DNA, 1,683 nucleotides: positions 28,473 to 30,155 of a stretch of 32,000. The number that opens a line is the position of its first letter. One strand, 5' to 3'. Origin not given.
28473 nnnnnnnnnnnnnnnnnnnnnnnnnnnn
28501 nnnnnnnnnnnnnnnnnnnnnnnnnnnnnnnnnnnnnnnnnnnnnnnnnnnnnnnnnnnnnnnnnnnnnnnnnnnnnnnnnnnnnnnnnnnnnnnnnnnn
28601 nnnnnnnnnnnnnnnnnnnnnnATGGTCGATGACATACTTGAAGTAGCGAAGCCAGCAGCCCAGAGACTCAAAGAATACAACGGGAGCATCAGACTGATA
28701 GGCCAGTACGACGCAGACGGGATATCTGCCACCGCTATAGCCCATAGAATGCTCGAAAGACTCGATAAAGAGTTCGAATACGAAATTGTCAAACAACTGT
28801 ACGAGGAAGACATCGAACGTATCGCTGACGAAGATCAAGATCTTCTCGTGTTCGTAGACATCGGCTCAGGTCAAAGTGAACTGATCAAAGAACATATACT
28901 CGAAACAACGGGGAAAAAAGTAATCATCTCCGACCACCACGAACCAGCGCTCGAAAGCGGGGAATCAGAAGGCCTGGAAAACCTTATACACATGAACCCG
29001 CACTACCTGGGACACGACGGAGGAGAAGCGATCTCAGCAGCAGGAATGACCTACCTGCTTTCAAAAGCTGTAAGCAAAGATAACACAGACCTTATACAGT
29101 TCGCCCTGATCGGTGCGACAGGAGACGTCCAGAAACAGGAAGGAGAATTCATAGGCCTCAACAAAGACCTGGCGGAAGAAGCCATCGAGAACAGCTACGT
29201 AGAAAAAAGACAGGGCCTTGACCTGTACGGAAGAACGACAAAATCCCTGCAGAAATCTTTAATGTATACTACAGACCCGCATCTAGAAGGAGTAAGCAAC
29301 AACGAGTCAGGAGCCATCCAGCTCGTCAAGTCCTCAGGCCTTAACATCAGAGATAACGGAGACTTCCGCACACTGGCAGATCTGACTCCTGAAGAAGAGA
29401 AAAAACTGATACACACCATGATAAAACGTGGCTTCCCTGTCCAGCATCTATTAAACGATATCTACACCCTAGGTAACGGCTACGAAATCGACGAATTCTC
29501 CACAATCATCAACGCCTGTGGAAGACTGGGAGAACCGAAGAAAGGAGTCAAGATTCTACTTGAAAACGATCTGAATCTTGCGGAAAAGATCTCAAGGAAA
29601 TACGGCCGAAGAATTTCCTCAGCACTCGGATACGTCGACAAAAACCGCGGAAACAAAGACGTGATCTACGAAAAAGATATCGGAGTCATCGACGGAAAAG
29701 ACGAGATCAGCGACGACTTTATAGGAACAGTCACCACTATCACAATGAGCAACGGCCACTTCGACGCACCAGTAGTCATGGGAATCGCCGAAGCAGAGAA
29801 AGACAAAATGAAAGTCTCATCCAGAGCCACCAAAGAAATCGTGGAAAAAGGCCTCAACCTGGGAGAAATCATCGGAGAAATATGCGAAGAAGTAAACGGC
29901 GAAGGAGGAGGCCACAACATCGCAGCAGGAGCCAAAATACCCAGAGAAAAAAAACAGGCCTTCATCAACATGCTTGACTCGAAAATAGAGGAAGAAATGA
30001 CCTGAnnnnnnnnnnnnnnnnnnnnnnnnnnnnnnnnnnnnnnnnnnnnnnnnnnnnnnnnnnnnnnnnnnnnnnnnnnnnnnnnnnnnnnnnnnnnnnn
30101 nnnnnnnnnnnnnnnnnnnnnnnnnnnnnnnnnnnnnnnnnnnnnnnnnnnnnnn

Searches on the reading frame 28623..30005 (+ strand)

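Call 90: search_protein_families(library=pfam, proteins=[window:28623-30005:+], max_evalue=0.00001)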
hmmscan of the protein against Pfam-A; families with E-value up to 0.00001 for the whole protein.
window:28623-30005:+ (460 aa): 3 families
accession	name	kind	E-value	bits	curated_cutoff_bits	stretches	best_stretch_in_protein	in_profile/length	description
PF21763.2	DHH_CID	-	5e-17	62.5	27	1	201-270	1-70/84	DHH-CID domain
PF02272.25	DHHA1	-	1.3e-14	54.9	25.9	1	379-457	28-102/102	DHHA1 domain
PF01368.27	DHH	-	3e-11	44.1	28.1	1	23-152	2-107/125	DHH family, N-terminal domain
